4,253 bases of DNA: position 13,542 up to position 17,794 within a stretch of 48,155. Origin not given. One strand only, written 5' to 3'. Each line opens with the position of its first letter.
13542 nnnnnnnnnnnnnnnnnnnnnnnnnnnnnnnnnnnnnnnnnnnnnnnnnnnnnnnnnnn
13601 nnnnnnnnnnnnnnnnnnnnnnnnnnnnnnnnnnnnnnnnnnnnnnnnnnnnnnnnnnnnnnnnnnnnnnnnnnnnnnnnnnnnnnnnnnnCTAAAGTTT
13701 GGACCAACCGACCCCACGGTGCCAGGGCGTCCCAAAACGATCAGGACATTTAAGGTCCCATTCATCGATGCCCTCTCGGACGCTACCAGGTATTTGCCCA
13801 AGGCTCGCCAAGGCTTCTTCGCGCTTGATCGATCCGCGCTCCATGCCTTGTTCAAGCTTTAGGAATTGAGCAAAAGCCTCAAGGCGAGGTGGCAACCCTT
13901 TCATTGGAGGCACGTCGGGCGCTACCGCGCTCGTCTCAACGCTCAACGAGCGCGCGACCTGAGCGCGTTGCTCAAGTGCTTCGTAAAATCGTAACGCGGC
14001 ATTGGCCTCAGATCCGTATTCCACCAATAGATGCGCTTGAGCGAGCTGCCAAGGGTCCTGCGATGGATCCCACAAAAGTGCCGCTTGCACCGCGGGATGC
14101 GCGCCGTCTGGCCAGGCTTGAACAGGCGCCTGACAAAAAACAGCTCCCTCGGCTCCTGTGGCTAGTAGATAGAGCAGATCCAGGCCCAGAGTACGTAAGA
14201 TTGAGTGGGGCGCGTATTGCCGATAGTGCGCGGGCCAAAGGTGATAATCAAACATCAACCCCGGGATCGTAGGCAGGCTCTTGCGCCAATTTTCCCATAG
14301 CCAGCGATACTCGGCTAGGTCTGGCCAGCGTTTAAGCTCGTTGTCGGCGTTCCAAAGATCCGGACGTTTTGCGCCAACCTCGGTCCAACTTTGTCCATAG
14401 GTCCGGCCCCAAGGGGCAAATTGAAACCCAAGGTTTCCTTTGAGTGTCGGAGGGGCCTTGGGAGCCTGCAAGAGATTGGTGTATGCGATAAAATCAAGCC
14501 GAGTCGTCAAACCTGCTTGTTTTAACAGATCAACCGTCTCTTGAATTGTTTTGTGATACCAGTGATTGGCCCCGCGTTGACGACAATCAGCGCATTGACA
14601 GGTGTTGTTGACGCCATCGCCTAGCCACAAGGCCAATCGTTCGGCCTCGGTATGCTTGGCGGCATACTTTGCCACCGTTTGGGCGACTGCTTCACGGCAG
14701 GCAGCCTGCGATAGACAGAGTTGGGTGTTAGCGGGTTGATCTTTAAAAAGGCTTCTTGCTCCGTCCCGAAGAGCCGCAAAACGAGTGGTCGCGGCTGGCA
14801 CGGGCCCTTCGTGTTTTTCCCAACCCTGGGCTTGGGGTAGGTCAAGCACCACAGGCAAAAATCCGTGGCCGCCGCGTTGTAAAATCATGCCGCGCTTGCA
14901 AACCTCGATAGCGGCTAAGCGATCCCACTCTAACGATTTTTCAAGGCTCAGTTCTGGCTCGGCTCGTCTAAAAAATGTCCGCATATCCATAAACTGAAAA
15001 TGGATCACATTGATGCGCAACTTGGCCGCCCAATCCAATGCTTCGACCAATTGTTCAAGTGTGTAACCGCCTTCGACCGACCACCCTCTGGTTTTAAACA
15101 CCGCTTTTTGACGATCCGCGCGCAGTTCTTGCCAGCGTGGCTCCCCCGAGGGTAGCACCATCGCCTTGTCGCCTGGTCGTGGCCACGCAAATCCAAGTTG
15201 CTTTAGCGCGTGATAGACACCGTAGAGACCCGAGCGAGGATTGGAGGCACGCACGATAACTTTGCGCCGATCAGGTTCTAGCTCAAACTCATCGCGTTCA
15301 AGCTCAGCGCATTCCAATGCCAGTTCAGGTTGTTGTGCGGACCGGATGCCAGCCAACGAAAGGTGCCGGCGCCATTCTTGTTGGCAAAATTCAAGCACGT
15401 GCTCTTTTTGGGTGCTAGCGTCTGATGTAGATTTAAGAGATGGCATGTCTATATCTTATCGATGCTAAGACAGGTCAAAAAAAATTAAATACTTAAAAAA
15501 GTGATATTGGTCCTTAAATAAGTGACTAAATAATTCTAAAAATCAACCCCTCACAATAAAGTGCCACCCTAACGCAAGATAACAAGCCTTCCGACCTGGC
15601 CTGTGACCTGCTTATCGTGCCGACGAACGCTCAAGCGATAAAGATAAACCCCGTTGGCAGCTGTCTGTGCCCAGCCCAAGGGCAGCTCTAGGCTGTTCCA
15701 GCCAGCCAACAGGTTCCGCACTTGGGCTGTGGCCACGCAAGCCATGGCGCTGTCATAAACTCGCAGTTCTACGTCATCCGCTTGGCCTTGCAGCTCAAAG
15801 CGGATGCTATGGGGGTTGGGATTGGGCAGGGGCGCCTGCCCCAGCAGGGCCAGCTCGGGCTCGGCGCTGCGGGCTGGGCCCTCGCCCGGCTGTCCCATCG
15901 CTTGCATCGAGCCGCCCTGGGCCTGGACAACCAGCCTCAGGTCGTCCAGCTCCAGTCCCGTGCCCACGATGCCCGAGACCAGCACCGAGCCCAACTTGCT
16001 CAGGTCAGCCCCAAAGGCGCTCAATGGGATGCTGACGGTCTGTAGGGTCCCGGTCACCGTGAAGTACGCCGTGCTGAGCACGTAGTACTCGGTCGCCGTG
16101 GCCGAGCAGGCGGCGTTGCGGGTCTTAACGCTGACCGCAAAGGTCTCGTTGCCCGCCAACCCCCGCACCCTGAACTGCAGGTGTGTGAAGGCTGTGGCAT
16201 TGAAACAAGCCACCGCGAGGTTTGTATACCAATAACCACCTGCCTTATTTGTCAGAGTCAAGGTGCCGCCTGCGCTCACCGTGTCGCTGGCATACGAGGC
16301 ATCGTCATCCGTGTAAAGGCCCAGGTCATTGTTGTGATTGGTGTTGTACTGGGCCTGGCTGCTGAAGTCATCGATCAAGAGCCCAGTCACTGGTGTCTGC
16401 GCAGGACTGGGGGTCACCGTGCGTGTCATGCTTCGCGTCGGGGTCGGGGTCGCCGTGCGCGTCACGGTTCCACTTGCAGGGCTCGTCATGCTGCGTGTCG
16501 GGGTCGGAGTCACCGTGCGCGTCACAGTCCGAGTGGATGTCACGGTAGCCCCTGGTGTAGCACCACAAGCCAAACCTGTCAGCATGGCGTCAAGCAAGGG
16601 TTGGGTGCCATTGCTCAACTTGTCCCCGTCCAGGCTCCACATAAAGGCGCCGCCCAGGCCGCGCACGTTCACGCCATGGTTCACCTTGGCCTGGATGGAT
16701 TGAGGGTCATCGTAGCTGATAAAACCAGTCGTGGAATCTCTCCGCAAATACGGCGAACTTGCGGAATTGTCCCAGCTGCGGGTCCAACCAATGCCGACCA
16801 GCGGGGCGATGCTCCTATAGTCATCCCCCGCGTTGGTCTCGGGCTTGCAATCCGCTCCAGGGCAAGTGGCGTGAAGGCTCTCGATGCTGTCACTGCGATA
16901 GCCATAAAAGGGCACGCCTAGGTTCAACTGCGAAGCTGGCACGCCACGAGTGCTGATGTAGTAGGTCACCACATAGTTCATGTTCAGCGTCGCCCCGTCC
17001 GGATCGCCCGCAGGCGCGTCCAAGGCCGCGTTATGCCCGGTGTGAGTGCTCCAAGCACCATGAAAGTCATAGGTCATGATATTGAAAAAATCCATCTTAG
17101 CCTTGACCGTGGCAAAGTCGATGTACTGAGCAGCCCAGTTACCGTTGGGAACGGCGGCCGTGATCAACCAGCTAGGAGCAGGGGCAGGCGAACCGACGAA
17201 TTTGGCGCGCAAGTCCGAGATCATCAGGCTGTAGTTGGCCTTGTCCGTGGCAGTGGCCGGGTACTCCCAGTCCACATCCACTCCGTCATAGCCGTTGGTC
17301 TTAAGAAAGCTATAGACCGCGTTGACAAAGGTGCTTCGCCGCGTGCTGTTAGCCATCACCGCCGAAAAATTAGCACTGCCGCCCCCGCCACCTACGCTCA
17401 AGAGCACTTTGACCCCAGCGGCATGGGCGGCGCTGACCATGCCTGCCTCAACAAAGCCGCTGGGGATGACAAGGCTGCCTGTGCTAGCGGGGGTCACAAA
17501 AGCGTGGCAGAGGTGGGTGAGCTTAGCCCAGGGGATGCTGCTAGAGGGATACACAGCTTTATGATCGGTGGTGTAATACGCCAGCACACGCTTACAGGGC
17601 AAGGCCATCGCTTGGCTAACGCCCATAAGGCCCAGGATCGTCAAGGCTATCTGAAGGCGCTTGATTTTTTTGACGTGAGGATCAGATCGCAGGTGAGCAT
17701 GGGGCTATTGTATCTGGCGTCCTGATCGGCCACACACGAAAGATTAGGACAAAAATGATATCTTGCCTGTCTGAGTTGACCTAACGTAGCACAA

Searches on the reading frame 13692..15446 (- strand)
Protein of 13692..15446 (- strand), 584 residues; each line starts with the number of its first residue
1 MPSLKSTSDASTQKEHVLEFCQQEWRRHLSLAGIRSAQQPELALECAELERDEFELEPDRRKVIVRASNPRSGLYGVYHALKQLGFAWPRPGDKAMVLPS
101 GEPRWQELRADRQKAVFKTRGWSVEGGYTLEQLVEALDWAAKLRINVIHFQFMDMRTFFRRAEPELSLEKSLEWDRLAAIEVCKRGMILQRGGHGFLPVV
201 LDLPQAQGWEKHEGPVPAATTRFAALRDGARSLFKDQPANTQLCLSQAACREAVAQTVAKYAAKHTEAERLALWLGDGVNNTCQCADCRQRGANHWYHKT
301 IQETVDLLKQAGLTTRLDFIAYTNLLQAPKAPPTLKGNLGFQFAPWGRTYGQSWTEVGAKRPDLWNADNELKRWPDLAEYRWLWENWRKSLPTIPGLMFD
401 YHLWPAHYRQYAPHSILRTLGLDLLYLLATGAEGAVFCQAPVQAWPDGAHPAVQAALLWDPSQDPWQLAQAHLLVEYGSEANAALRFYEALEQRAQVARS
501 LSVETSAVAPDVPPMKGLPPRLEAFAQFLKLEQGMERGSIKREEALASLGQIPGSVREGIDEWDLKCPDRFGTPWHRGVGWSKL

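Call 8: search_protein_families(library=pfam, proteins=[window:13692-15446:-], max_evalue=0.001)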
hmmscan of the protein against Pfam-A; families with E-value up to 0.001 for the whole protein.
window:13692-15446:- (584 aa): 1 family
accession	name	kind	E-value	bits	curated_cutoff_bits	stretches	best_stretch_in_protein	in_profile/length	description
PF16126.11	DUF4838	-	6.1e-10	39.2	26.6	1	222-488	81-323/325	Domain of unknown function (DUF4838)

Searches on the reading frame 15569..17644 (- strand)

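Call 8: search_protein_families(library=pfam, proteins=[window:15569-17644:-], max_evalue=0.001)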
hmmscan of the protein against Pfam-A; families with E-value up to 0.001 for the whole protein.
window:15569-17644:- (691 aa): 2 families
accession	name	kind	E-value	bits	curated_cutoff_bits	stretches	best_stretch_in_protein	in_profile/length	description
PF00704.34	Glyco_hydro_18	-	8.7e-70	236.3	29.6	1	19-341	1-317/317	Glycosyl hydrolases family 18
PF21582.3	CBM30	-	9e-06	26.2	27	1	462-544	42-134/170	Carbohydrate binding domain 30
